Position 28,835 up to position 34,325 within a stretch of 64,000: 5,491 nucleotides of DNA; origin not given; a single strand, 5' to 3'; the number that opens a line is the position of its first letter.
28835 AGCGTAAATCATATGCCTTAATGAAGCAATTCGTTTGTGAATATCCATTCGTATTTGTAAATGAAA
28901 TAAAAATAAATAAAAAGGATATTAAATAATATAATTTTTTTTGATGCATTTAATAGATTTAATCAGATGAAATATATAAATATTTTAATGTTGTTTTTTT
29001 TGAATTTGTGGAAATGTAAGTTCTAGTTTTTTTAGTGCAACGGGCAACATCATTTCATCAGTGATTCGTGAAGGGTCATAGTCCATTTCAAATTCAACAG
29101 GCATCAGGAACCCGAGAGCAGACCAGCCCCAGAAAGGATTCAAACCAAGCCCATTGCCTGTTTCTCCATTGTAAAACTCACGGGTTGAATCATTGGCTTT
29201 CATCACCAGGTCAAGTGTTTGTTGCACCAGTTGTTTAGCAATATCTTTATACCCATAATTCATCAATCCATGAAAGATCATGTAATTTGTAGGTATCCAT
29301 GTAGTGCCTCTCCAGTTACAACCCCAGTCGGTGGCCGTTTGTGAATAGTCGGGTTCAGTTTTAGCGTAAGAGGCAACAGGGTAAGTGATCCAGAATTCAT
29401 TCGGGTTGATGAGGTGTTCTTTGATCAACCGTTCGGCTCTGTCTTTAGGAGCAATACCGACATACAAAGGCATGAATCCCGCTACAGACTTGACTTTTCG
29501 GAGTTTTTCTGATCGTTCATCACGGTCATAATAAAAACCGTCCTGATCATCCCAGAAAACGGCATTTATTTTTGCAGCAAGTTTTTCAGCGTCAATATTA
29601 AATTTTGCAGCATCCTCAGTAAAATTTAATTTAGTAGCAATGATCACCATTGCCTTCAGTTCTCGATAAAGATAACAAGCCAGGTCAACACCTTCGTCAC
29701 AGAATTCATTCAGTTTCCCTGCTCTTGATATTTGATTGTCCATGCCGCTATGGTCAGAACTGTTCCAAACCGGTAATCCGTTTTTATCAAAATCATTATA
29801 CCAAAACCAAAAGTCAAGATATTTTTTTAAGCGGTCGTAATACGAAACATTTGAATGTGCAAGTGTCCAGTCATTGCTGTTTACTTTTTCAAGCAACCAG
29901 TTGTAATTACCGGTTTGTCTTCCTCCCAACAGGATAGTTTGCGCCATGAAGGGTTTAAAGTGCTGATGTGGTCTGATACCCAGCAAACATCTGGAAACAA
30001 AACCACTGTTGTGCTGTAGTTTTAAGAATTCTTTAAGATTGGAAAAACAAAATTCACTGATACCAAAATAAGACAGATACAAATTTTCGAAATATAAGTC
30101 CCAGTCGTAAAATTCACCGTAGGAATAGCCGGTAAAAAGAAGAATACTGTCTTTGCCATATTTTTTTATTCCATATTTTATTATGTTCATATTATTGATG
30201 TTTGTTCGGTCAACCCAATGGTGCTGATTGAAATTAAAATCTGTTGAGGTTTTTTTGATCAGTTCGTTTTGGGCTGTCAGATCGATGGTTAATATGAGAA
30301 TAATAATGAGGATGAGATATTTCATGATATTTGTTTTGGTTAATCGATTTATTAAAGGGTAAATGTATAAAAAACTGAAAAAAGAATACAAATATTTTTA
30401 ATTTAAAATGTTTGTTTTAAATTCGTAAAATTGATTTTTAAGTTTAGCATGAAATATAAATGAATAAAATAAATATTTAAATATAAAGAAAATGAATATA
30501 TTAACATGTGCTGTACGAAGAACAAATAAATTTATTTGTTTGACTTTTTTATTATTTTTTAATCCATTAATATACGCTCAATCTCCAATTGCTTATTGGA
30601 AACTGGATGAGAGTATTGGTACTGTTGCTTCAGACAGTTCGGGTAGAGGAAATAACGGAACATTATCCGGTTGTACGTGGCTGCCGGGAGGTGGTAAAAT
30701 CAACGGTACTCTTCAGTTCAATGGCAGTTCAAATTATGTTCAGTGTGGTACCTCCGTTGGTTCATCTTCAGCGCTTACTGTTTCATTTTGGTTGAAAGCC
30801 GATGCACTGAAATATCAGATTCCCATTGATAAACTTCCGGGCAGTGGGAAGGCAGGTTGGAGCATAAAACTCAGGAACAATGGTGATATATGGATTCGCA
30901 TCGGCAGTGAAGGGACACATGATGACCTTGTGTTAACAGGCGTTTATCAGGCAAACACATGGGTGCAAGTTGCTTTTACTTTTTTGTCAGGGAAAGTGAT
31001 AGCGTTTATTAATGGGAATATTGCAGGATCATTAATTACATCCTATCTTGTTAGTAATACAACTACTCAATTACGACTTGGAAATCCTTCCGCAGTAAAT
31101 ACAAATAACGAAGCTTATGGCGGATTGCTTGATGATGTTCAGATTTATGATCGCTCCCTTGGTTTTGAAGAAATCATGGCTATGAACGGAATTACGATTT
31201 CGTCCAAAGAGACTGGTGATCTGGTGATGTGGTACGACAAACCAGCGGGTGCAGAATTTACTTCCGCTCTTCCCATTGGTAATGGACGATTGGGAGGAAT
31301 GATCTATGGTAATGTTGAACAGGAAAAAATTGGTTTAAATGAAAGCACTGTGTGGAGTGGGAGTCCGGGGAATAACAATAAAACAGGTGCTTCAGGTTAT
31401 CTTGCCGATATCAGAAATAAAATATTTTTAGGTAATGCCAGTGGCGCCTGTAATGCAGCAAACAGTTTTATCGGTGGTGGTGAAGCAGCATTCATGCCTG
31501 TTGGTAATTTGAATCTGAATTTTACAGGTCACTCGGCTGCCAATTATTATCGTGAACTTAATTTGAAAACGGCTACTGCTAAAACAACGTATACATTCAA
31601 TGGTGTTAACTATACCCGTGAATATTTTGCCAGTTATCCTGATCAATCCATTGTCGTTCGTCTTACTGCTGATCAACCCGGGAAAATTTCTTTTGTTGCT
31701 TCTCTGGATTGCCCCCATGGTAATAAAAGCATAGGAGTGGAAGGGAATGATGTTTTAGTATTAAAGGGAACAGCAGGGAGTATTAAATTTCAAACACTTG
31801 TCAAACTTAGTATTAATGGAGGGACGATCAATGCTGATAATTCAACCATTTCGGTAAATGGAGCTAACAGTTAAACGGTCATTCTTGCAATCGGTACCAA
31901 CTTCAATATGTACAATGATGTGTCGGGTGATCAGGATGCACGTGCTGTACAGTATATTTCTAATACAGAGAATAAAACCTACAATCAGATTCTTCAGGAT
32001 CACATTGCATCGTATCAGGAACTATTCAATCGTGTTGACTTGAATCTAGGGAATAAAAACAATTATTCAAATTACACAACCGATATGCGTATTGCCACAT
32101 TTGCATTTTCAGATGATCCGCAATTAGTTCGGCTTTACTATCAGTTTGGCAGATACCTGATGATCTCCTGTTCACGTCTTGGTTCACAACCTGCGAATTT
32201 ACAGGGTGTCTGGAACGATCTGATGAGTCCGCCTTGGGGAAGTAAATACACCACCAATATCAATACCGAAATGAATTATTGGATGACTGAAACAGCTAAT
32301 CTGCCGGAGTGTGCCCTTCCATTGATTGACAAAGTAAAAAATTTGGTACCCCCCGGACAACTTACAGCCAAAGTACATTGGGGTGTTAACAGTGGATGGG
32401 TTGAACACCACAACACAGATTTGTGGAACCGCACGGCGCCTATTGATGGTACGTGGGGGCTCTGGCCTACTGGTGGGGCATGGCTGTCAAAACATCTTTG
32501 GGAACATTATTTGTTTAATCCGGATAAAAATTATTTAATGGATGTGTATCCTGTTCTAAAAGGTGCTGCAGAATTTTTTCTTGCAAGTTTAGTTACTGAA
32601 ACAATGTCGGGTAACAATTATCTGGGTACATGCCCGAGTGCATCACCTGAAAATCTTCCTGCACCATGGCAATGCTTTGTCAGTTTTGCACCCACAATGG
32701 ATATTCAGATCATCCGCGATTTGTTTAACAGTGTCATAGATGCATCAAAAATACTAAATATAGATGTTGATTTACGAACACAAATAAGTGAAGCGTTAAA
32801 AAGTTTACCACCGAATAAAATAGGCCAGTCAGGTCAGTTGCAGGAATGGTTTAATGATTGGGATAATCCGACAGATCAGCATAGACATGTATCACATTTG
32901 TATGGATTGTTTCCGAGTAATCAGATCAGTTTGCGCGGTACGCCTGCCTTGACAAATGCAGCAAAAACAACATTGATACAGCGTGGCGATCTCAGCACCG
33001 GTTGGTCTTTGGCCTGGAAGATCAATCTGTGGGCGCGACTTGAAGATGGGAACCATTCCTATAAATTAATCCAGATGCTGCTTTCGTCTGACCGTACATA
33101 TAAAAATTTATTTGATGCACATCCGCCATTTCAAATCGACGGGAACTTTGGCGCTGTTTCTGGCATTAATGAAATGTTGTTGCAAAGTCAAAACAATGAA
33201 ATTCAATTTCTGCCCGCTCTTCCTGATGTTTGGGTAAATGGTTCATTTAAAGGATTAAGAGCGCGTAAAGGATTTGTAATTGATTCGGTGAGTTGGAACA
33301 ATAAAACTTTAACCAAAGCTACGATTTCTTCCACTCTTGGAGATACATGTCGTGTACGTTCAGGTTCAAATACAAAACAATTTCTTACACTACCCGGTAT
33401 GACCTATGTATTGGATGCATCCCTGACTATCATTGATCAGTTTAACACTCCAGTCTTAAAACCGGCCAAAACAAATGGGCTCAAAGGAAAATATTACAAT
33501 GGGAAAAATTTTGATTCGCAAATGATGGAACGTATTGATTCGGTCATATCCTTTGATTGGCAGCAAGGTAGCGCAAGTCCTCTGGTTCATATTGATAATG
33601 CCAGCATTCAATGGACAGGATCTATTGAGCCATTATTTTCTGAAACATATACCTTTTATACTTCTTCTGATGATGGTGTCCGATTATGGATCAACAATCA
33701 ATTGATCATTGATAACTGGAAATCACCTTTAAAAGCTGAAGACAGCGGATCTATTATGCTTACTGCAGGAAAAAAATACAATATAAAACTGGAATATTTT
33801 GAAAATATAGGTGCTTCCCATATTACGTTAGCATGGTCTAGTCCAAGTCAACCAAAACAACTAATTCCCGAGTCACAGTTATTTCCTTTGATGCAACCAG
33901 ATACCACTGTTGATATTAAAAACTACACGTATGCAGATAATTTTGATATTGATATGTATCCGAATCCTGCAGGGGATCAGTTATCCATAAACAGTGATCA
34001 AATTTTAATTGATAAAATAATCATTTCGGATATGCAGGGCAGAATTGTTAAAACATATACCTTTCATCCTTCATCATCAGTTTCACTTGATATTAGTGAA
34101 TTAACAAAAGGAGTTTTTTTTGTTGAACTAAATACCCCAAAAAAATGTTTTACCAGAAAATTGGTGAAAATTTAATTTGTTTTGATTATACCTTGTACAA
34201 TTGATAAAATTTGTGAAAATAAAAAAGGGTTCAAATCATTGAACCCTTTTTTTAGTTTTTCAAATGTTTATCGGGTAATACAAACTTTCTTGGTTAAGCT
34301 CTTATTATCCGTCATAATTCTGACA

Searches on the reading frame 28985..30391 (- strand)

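Call 92: search_protein_families(library=pfam, proteins=[window:28985-30391:-], max_evalue=0.000001)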
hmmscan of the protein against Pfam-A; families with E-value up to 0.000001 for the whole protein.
window:28985-30391:- (468 aa): 4 families
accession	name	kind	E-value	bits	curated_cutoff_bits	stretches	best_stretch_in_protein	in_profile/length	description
PF22422.2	MGH1-like_GH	-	1.7e-39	136.8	27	1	184-424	90-356/356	Mannosylglycerate hydrolase MGH1-like glycoside hydrolase domain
PF01204.24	Trehalase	-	5.5e-21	75.5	21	1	235-404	307-470/512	Trehalase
PF03200.22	Glyco_hydro_63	-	2.3e-16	60.1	22.4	1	214-429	233-488/492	Glycosyl hydrolase family 63 C-terminal domain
PF17389.8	Bac_rhamnosid6H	-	1.4e-08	34.9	24.5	1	184-327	123-250/339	Bacterial alpha-L-rhamnosidase 6 hairpin glycosidase domain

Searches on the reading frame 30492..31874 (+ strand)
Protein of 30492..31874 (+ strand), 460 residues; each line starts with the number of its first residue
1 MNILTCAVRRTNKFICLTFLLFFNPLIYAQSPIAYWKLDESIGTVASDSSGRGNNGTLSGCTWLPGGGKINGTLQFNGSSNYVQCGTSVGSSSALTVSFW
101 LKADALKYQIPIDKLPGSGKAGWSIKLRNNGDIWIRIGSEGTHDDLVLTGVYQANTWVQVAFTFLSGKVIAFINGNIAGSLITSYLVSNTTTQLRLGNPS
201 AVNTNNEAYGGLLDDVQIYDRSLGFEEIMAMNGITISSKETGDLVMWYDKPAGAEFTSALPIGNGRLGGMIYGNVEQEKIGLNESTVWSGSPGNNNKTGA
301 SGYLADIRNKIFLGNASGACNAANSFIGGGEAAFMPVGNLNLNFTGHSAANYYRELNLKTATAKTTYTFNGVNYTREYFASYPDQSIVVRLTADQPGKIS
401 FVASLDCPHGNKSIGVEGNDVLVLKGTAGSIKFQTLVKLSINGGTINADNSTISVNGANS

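Call 92: search_protein_families(library=pfam, proteins=[window:30492-31874:+], max_evalue=0.000001)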
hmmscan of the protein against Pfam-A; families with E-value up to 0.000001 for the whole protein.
window:30492-31874:+ (460 aa): 2 families
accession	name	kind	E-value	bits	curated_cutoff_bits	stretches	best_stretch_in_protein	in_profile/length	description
PF14498.12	Glyco_hyd_65N_2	-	5.5e-62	210.3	27.7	1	246-459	1-219/234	Glycosyl hydrolase family 65, N-terminal domain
PF13385.13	Laminin_G_3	-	1.5e-22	80.8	27.6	1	77-228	1-150/151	Concanavalin A-like lectin/glucanases superfamily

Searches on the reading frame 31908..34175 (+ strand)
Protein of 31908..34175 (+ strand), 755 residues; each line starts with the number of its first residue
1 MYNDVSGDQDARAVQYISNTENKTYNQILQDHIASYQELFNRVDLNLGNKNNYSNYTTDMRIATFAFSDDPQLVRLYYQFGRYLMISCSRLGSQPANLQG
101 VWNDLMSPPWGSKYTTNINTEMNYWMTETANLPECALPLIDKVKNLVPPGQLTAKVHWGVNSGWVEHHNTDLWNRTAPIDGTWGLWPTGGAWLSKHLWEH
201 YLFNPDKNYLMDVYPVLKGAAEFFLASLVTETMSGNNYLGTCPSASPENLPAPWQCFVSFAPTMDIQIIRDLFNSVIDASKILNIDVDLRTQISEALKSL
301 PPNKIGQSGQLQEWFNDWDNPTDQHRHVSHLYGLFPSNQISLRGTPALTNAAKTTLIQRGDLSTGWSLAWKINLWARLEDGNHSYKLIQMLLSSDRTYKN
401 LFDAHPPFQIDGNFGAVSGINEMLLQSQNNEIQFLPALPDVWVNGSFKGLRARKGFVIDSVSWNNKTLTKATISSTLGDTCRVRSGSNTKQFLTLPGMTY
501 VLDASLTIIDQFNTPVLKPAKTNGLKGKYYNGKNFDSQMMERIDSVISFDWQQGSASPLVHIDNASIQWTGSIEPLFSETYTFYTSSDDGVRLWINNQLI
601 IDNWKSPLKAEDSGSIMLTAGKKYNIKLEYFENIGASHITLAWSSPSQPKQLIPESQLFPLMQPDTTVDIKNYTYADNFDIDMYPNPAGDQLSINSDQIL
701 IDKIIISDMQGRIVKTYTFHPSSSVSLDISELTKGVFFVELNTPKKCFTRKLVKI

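Call 92: search_protein_families(library=pfam, proteins=[window:31908-34175:+], max_evalue=0.000001)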
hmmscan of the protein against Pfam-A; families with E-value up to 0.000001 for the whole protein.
window:31908-34175:+ (755 aa): 4 families
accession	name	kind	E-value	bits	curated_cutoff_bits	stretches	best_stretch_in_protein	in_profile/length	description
PF22124.2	Glyco_hydro_95_cat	-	9.7e-169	562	27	1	24-424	1-408/408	Glycosyl hydrolase family 95 catalytic domain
PF07691.17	PA14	-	3.5e-29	102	24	1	523-656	3-146/147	PA14 domain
PF21307.2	Glyco_hydro_95_C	-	1.6e-19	70.6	27.6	1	426-489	1-63/94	Glycoside hydrolase family 95, C-terminal domain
PF18962.6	Por_Secre_tail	-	1.5e-11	44.9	27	1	683-753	1-74/75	Secretion system C-terminal sorting domain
